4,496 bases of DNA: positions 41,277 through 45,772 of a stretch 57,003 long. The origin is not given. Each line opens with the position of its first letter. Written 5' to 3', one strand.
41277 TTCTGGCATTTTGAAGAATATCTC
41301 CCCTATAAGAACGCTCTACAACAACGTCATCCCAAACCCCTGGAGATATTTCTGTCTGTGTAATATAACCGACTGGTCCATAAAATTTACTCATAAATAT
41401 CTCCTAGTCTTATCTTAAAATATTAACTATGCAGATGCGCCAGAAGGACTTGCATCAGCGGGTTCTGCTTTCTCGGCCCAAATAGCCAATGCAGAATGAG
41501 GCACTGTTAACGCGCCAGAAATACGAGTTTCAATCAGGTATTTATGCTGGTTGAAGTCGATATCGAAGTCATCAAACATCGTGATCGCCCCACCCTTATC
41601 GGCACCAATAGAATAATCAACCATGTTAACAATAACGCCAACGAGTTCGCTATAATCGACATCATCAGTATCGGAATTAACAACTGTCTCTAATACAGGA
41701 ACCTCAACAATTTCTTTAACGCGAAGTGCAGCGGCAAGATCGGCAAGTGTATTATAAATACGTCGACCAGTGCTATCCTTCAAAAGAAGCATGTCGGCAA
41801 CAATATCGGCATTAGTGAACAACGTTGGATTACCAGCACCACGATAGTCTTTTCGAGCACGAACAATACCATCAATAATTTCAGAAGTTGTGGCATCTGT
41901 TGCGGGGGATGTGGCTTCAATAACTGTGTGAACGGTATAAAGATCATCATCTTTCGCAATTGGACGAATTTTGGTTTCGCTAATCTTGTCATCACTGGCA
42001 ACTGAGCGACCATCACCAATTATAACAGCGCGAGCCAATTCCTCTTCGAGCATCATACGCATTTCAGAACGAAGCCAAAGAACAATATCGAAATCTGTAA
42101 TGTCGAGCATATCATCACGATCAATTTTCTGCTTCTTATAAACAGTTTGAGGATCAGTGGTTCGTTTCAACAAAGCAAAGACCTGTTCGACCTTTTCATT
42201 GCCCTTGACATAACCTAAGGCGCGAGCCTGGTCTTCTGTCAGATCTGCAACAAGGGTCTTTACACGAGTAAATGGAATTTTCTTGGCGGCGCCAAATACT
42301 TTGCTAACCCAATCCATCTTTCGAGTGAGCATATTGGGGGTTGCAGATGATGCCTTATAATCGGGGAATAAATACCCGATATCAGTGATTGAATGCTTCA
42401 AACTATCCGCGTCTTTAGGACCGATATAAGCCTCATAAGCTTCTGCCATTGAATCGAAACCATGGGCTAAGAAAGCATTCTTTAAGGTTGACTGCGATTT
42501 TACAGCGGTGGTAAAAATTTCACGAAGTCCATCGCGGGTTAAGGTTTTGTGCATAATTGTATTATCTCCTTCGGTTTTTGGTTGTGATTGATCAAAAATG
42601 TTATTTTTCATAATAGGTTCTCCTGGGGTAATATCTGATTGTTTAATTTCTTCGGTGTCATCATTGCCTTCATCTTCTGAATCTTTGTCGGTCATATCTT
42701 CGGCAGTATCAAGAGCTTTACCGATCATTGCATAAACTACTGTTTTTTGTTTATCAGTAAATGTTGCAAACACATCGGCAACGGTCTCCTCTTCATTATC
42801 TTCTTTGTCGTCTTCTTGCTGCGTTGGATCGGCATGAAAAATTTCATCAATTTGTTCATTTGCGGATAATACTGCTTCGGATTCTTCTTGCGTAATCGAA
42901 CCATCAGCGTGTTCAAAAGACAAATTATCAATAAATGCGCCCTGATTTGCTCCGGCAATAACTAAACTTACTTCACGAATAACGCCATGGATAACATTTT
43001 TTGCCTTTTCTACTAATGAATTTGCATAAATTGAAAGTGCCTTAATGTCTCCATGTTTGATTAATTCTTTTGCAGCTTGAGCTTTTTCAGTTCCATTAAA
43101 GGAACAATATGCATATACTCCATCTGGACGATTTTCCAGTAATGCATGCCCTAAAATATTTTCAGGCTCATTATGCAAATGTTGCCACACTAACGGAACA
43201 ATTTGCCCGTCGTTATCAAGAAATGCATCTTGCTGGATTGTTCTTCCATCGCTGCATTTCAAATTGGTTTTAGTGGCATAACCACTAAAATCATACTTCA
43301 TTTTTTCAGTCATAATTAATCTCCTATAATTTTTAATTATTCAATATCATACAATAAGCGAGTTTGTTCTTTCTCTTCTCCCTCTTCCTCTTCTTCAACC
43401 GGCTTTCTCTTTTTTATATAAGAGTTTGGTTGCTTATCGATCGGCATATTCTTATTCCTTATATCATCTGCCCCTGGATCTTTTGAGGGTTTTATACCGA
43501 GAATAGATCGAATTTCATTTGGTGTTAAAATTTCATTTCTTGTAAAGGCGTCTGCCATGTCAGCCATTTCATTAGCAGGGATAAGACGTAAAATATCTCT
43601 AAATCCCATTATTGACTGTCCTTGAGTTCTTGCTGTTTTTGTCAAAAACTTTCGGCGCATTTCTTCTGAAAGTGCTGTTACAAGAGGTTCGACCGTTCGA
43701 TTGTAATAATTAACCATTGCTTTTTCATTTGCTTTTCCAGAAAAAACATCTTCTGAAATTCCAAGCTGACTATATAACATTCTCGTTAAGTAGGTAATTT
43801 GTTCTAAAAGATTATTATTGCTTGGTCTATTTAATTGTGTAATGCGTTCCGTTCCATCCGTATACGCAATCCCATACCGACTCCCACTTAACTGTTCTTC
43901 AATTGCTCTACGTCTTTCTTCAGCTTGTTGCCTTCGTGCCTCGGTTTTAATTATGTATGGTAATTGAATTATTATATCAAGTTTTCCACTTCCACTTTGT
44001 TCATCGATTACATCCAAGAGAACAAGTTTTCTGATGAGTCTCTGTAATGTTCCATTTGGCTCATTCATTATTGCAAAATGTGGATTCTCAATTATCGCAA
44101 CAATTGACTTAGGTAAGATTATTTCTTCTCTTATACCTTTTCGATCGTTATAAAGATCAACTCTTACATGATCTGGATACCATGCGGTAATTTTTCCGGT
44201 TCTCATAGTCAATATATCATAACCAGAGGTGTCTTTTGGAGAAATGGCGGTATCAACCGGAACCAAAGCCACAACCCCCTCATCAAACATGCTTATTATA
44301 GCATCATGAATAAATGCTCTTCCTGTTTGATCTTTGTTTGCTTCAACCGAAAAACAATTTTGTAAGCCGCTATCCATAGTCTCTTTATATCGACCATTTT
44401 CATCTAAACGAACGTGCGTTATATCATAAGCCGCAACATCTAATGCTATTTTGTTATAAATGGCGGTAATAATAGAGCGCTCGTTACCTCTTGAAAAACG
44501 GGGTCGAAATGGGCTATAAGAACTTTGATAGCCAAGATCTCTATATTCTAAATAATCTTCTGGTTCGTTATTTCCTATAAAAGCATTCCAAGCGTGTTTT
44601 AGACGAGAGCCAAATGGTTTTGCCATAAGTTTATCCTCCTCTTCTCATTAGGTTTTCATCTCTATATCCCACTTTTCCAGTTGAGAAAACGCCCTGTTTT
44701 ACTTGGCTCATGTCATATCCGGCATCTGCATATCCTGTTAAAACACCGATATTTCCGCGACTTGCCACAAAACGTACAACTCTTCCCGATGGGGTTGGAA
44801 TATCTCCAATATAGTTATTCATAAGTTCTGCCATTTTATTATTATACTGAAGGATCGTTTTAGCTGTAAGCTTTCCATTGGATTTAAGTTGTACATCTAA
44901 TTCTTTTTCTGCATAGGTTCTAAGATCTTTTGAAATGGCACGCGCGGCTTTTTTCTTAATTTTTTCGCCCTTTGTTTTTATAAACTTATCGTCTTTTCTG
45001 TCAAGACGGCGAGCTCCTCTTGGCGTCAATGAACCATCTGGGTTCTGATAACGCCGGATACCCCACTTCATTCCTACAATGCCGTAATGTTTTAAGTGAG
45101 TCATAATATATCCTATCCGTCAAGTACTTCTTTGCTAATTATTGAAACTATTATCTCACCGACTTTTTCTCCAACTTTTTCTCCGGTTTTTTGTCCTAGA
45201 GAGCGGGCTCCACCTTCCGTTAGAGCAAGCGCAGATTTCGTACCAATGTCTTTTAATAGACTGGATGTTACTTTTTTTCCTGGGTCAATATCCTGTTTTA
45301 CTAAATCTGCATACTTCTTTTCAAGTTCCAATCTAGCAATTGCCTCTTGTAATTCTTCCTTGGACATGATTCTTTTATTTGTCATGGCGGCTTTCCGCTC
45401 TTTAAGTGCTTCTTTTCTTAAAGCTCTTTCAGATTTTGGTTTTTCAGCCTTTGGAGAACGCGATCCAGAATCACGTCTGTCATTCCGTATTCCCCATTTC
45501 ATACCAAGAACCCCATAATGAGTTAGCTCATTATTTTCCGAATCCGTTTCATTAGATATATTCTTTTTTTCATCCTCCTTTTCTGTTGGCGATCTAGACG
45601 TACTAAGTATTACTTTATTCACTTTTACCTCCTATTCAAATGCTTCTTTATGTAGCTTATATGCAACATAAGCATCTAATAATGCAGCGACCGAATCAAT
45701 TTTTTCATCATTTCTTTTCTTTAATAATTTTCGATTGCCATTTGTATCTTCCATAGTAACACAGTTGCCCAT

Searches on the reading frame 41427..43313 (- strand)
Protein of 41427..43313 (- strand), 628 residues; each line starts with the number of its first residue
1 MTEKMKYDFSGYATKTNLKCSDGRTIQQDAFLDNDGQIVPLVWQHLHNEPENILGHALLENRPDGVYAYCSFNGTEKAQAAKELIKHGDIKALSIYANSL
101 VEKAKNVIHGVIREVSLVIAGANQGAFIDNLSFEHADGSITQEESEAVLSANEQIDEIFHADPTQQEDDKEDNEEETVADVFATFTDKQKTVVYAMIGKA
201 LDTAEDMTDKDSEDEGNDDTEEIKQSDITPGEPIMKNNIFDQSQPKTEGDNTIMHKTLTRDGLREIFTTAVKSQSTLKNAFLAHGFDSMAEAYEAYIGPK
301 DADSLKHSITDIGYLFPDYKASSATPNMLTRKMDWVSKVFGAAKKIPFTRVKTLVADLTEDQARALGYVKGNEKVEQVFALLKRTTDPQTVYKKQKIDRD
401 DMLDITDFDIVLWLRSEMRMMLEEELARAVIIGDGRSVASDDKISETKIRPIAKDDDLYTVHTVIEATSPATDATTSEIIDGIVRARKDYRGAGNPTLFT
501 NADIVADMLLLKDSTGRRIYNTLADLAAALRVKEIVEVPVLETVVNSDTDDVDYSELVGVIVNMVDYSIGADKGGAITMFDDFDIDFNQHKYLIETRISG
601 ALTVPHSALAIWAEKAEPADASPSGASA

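Call 7: search_dna_similar(query=window:41427-43313:-, collection=phages, mode=protein, max_rows=25)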
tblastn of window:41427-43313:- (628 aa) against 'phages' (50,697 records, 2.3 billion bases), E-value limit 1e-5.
Records with a match: 244; places in all: 244; records where one place covers at least 80% of the query: 243.
Best place of each record, by identity: <60% 244.
By first word of the organism name: Arthrobacter 95; Gordonia 55; Streptomyces 54; Lactococcus 13; Bacteriophage 7; Curtobacterium 7; Rhodococcus 4; Microbacterium 4; Faecalibacterium 2; Caudovirus 2; and 1 more.
By host as written in the record: Arthrobacter sp. ATCC 21022 62; Gordonia rubripertincta NRRL B-16540 36; Streptomyces griseus ATCC 10137 18; Gordonia terrae 3612 15; Arthrobacter globiformis B-2979 15; Streptomyces scabiei RL-34 14; Arthrobacter globiformis NRRL B-2979 SEA 10; Lactococcus lactis 10; and 31 more.
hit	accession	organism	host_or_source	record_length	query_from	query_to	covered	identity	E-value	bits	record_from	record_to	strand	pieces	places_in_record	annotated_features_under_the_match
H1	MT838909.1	Bacteriophage sp.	human fecal samples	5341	6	611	96%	49.2%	6e-172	538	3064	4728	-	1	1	record has no annotation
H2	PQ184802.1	Gordonia phage Eddiemania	Gordonia rubripertincta NRRL B-16540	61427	4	613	97%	48.7%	1e-166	533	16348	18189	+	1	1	23: major capsid and protease fusion protein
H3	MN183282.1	Arthrobacter phage Qui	Arthrobacter globiformis NRRL B-2979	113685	6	611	96%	49.0%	1e-96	564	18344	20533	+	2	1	28: capsid maturation protease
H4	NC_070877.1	Arthrobacter phage Qui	Arthrobacter globiformis NRRL B-2979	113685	6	611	96%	49.0%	1e-96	564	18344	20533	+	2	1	28: head maturation protease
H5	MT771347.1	Arthrobacter phage Paella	Arthrobacter globiformis NRRL B-2979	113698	6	611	96%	49.0%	1e-96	564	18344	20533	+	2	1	28: major capsid and protease fusion protein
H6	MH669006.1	Streptomyces phage LibertyBell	Streptomyces virginiae ISP-5094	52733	2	611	97%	48.6%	3e-154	497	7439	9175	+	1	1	12: capsid maturation protease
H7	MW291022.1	Gordonia phage Schwartz33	Gordonia terrae 3612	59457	4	625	99%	47.6%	5e-169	540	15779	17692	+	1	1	23: major capsid and protease fusion protein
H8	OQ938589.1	Gordonia phage Hydrus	Gordonia rubripertincta NRRL B-16540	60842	4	613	97%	48.5%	2e-166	533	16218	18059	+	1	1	23: major capsid and protease fusion protein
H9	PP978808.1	Gordonia phage Zeph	Gordonia rubripertincta NRRL B-16540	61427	4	613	97%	48.5%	2e-166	533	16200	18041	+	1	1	23: major capsid and protease fusion protein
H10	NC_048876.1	Gordonia phage Secretariat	Gordonia rubripertincta NRRL B-16540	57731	4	623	99%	47.6%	2e-165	530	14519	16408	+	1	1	20: head maturation protease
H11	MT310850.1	Gordonia phage Secretariat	Gordonia rubripertincta NRRL B-16540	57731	4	623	99%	47.6%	2e-165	530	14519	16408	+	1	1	20: major capsid and protease fusion protein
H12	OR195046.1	Gordonia phage Mossy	Gordonia rubripertincta NRRL B-16540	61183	4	624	99%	47.3%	7e-163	522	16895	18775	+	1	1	23: major capsid and protease fusion protein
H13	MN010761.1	Gordonia phage Kenosha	Gordonia rubripertincta NRRL B-16540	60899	4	613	97%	48.0%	4e-162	520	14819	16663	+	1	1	21: major capsid and protease fusion protein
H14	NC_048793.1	Gordonia phage Kenosha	Gordonia rubripertincta NRRL B-16540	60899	4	613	97%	48.0%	4e-162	520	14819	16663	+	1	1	21: head maturation protease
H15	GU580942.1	Rhodococcus phage ReqiPoco6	Rhodococcus equi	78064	5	613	97%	48.0%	3e-165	529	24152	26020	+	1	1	prohead protease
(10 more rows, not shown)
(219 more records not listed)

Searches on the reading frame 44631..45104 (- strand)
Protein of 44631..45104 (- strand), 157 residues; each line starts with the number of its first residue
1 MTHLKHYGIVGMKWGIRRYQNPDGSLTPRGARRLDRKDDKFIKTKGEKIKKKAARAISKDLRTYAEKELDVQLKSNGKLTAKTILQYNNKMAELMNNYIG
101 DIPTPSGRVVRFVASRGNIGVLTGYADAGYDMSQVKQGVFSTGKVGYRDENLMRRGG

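Call 71: search_protein_families(library=pfam, proteins=[window:44631-45104:-], max_evalue=0.01)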
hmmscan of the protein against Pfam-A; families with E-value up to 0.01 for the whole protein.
window:44631-45104:- (157 aa): 1 family
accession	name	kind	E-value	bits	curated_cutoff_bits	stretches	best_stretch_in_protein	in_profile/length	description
PF23847.1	DUF7211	-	3.5e-07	29.9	27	1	4-20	8-24/25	Family of unknown function (DUF7211)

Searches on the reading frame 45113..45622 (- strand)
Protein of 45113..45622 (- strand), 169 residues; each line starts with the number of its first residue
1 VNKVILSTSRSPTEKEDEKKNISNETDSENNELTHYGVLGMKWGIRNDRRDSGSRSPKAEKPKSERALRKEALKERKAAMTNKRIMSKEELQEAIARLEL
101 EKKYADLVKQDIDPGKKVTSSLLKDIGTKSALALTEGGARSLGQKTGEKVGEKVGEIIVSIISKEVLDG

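Call 71: search_protein_families(library=pfam, proteins=[window:45113-45622:-], max_evalue=0.01)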
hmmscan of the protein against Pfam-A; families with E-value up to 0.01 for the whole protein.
window:45113-45622:- (169 aa): 1 family
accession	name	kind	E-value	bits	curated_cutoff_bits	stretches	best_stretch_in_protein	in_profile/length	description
PF23847.1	DUF7211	-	3e-08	33.4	27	1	29-48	4-23/25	Family of unknown function (DUF7211)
